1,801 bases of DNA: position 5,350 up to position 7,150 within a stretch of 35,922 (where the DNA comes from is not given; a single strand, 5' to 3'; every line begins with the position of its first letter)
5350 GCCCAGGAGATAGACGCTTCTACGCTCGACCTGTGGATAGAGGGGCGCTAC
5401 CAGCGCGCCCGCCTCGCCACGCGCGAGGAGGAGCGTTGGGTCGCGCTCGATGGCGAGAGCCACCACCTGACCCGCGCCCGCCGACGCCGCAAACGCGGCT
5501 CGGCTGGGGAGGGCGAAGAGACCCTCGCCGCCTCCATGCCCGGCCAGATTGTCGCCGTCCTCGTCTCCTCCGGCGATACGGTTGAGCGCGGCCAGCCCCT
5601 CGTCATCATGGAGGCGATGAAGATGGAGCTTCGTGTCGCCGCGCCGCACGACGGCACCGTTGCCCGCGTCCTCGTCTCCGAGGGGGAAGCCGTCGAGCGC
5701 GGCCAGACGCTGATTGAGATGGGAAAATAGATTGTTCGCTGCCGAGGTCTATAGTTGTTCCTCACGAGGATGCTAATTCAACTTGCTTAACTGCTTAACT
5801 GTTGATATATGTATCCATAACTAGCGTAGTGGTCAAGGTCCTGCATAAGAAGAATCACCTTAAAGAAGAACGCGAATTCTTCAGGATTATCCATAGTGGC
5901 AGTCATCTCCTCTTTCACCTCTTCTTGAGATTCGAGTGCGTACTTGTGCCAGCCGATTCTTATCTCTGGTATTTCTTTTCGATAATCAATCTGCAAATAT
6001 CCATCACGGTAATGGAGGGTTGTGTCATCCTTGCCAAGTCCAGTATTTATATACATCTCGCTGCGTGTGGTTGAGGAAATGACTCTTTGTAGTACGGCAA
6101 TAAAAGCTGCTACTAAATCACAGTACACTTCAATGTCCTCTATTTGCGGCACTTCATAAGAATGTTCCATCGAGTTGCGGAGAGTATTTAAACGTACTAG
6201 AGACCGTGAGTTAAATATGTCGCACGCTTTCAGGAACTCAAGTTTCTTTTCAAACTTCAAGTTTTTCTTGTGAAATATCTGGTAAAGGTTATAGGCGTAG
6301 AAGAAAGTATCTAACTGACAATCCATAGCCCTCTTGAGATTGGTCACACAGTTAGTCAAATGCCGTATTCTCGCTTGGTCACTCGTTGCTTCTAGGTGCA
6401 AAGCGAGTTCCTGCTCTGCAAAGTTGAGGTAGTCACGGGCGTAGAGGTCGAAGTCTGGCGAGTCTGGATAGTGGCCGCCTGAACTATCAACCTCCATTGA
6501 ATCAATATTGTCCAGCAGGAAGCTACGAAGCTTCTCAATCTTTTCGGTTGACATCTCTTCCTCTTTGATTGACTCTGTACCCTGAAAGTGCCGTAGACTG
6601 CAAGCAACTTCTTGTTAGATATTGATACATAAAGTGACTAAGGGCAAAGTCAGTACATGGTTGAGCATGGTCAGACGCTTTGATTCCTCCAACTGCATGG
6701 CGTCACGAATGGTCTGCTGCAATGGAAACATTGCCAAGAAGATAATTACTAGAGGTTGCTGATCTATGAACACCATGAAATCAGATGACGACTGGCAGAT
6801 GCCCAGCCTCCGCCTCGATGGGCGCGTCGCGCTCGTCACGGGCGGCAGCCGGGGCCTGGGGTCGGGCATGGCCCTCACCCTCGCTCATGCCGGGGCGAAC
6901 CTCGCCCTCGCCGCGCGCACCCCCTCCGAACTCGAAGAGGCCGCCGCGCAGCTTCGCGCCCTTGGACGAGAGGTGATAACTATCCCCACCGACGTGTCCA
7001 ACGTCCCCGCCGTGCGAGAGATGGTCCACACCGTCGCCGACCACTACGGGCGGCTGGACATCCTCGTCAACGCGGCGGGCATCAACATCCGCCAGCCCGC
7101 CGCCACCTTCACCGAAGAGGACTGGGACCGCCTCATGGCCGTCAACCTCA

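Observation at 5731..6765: Low-GC single-gene island encoding an orphan HEPN-motif protein: candidate undescribed toxin or abortive-infection module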

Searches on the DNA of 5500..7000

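Call 57: search_rna_families(source=window, start=5500, end=7000, threshold=evalue, max_evalue=1)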
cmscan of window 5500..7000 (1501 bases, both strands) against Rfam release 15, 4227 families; matches with E-value up to 1: 1.
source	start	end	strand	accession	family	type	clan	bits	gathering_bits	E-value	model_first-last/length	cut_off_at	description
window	5912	5933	+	RF01354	CRISPR-DR45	Gene; CRISPR;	-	24.4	37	0.19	1-24/24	no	CRISPR RNA direct repeat element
